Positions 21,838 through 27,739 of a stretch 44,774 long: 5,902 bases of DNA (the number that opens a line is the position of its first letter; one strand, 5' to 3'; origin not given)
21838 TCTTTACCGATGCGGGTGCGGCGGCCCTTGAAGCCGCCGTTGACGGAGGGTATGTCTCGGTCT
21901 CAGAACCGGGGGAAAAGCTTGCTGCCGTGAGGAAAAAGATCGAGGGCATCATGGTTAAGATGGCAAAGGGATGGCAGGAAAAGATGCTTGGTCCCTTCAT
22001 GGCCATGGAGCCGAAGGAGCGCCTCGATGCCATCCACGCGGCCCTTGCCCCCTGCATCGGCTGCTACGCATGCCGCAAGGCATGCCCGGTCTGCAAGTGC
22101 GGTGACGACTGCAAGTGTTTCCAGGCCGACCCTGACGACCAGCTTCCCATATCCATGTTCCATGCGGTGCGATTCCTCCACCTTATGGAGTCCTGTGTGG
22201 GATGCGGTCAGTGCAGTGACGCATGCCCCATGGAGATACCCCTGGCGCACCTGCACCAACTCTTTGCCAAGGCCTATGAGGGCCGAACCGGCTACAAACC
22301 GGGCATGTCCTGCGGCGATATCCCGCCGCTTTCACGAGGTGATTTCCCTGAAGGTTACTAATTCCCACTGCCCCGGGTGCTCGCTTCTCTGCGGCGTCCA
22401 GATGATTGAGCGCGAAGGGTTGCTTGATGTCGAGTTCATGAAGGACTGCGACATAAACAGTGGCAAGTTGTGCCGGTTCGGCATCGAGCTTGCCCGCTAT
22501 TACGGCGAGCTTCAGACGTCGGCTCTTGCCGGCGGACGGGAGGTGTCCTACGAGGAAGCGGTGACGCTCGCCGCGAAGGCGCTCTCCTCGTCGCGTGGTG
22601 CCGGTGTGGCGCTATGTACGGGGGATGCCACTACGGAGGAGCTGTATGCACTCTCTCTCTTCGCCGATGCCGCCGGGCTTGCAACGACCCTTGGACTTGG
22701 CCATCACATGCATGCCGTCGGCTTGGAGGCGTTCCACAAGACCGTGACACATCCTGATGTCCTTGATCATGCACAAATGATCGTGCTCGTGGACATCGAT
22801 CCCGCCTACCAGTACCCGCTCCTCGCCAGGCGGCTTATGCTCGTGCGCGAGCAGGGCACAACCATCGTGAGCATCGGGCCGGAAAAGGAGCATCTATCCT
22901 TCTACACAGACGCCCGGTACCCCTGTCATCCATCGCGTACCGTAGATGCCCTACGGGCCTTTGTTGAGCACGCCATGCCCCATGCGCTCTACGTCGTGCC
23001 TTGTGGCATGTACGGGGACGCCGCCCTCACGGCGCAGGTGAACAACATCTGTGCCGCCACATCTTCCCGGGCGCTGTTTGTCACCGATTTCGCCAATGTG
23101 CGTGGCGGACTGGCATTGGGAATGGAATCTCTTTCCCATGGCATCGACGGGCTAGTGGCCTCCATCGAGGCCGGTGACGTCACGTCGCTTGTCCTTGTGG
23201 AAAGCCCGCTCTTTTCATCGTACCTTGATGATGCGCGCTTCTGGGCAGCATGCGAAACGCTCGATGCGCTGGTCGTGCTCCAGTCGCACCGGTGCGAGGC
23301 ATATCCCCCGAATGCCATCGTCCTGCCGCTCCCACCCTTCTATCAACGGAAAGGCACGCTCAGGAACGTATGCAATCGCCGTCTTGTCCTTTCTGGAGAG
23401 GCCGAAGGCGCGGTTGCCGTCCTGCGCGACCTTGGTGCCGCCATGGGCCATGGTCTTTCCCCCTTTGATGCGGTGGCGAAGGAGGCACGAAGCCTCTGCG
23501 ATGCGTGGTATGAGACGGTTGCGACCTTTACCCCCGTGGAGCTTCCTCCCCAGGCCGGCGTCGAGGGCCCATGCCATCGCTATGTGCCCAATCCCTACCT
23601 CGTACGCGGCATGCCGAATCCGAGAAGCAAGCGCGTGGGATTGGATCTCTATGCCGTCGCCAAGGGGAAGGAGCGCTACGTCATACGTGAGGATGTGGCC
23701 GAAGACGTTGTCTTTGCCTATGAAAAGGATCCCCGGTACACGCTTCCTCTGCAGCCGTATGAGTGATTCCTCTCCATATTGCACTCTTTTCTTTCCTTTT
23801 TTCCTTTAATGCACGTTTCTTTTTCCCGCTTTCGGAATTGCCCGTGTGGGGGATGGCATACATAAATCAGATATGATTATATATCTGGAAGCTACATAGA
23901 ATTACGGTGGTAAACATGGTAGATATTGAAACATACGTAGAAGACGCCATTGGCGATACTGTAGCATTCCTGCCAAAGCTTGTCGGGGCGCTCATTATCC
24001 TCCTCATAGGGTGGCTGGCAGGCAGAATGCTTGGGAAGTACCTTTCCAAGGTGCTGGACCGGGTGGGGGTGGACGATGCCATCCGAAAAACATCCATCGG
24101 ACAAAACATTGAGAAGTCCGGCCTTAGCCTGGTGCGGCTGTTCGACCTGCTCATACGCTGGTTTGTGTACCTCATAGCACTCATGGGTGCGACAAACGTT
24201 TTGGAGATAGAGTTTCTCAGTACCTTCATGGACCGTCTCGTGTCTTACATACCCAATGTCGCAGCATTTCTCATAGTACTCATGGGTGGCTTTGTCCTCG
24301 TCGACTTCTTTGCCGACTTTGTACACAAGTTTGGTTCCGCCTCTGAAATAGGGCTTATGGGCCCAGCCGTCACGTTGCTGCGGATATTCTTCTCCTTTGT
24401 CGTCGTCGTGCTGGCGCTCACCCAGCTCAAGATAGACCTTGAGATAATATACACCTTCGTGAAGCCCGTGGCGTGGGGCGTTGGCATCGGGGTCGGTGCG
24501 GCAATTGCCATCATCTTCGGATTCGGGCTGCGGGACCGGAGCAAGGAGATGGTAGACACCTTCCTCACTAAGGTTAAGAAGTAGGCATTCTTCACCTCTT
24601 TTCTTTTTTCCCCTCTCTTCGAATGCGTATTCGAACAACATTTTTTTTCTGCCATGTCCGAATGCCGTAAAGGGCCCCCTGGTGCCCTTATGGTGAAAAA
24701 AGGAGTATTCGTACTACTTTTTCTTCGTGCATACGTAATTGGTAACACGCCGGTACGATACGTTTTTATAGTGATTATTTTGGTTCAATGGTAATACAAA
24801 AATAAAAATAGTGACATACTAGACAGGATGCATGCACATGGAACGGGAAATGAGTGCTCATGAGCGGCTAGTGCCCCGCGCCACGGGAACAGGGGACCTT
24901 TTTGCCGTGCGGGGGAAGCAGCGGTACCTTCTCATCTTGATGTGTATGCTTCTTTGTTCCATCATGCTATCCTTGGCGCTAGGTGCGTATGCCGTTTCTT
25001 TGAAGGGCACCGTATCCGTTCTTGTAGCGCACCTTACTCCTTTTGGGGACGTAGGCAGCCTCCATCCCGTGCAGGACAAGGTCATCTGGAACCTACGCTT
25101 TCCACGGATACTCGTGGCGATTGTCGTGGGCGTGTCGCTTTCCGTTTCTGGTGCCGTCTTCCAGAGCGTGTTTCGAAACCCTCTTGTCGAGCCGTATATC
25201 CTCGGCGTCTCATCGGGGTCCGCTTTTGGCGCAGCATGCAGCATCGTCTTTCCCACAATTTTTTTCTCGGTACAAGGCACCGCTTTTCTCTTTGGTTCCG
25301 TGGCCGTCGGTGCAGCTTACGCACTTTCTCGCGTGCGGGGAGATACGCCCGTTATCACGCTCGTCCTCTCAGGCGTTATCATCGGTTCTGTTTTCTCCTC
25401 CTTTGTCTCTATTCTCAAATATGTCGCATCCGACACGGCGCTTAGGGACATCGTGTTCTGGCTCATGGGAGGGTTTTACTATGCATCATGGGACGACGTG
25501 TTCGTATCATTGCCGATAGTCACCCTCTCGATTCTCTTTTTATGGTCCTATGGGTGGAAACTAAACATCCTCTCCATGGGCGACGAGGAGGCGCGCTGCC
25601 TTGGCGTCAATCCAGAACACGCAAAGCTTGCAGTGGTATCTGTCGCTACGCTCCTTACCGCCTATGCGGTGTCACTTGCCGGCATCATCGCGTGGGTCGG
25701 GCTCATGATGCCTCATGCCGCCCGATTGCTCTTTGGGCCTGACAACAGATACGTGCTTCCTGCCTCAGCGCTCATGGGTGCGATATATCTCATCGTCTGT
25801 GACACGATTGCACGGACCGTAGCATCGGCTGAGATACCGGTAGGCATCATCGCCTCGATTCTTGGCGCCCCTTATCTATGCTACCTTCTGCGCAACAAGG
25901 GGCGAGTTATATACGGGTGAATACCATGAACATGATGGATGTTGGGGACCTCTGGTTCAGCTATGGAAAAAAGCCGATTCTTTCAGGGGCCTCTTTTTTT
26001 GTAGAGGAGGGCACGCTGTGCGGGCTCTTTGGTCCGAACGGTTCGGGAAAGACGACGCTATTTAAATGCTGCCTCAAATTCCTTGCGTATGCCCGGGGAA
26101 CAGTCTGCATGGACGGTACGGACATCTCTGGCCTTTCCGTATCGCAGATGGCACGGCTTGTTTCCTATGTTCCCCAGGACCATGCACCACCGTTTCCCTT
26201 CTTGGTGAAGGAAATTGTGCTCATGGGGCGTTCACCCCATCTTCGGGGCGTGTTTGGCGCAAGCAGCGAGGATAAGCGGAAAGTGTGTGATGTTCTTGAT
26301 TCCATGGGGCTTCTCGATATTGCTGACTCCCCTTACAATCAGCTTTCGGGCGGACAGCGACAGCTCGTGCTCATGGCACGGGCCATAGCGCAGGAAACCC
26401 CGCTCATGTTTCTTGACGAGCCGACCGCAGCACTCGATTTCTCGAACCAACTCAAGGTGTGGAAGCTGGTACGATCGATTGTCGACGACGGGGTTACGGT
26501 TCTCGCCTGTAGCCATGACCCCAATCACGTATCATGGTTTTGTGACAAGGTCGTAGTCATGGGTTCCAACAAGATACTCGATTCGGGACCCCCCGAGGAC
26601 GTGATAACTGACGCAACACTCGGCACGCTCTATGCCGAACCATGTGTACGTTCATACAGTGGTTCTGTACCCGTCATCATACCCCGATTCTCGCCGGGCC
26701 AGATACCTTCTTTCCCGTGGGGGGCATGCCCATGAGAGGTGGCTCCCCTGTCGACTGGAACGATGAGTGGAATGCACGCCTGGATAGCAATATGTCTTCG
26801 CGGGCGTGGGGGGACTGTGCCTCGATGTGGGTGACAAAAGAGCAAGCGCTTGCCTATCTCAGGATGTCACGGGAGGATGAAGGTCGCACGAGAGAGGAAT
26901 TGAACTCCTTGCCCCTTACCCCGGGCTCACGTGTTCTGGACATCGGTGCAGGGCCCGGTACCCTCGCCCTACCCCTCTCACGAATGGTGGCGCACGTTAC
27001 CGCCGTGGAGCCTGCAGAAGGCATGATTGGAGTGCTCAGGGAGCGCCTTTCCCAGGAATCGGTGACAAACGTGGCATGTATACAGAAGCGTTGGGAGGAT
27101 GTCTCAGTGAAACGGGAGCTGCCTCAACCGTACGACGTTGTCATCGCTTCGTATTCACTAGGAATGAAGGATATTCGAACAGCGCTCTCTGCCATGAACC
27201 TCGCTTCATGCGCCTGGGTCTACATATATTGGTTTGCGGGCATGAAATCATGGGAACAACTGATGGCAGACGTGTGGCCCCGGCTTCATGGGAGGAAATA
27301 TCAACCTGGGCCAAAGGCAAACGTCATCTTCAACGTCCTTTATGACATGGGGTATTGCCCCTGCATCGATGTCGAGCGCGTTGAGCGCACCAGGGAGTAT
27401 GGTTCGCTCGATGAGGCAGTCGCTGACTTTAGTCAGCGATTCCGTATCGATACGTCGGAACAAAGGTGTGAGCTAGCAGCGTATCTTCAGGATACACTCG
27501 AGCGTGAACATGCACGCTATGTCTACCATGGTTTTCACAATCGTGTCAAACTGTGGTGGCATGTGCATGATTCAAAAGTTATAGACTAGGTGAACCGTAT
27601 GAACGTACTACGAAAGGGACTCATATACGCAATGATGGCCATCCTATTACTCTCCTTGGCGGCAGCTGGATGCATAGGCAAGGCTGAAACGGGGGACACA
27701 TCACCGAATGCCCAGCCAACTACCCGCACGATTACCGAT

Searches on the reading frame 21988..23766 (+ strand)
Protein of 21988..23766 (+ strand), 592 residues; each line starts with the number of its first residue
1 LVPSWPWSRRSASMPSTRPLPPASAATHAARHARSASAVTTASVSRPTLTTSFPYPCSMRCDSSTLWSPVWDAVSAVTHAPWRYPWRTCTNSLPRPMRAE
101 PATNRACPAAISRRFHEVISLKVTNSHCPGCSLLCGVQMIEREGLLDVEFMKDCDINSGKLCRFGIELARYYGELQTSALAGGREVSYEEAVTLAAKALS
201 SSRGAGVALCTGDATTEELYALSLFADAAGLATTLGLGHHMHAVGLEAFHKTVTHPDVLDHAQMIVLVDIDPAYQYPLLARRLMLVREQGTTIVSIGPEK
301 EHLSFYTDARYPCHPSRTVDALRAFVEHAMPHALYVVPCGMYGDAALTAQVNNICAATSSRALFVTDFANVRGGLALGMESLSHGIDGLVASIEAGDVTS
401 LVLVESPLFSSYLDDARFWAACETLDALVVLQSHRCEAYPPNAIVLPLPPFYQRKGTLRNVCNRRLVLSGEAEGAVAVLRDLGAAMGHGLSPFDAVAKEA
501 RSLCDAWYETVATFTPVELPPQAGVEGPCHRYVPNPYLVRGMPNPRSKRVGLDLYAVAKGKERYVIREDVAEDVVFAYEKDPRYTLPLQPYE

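Call 44: search_protein_families(library=pfam, proteins=[window:21988-23766:+], max_evalue=0.00001)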
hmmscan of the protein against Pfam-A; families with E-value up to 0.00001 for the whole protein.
window:21988-23766:+ (592 aa): 1 family
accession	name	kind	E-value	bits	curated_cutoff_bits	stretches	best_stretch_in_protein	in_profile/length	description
PF00384.28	Molybdopterin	-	7.1e-09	35.6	24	1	185-316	16-161/353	Molybdopterin oxidoreductase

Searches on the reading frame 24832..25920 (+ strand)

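Call 44: search_protein_families(library=pfam, proteins=[window:24832-25920:+], max_evalue=0.00001)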
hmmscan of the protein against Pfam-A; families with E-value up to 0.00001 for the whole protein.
window:24832-25920:+ (362 aa): 1 family
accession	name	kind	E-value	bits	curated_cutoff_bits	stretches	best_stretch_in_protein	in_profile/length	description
PF01032.23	FecCD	-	3.2e-94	315.9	26.5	1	40-354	2-310/311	FecCD transport family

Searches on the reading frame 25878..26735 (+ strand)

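Call 77: search_protein_families(library=pfam, proteins=[window:25878-26735:+], max_evalue=0.0001)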
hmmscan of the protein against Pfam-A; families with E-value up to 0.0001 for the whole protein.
window:25878-26735:+ (285 aa): 3 families
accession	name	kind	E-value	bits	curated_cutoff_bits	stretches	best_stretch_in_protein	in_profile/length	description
PF00005.33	ABC_tran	-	4.8e-28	98.9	25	1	36-184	2-137/137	ABC transporter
PF02463.25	SMC_N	-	8.9e-09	35.5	40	1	50-219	29-203/220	RecF/RecN/SMC N terminal domain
PF13304.12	AAA_21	-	6.2e-08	33.5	27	0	49-72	3-25/304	AAA domain, putative AbiEii toxin, Type IV TA system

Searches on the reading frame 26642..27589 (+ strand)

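Call 77: search_protein_families(library=pfam, proteins=[window:26642-27589:+], max_evalue=0.0001)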
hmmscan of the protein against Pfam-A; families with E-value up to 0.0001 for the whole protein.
window:26642-27589:+ (315 aa): 7 families
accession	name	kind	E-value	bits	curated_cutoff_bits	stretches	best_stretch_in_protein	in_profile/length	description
PF13649.12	Methyltransf_25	-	2.1e-11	44.8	27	1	98-185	1-89/97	Methyltransferase domain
PF13489.12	Methyltransf_23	-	1.5e-08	35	27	1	84-175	10-93/164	Methyltransferase domain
PF08242.18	Methyltransf_12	-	3.7e-08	34.4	30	1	99-185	1-88/98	Methyltransferase domain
PF13847.12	Methyltransf_31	-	5.8e-08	33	27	1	93-176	2-85/145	Methyltransferase domain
PF00398.26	RrnaAD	-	7.9e-07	28.9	24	1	88-156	24-90/263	Ribosomal RNA adenine dimethylase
PF08241.18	Methyltransf_11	-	1.2e-06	29.5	21.2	1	99-175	1-72/95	Methyltransferase domain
PF01135.25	PCMT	-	5.9e-05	23.4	20.3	1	88-148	67-130/210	Protein-L-isoaspartate(D-aspartate) O-methyltransferase (PCMT)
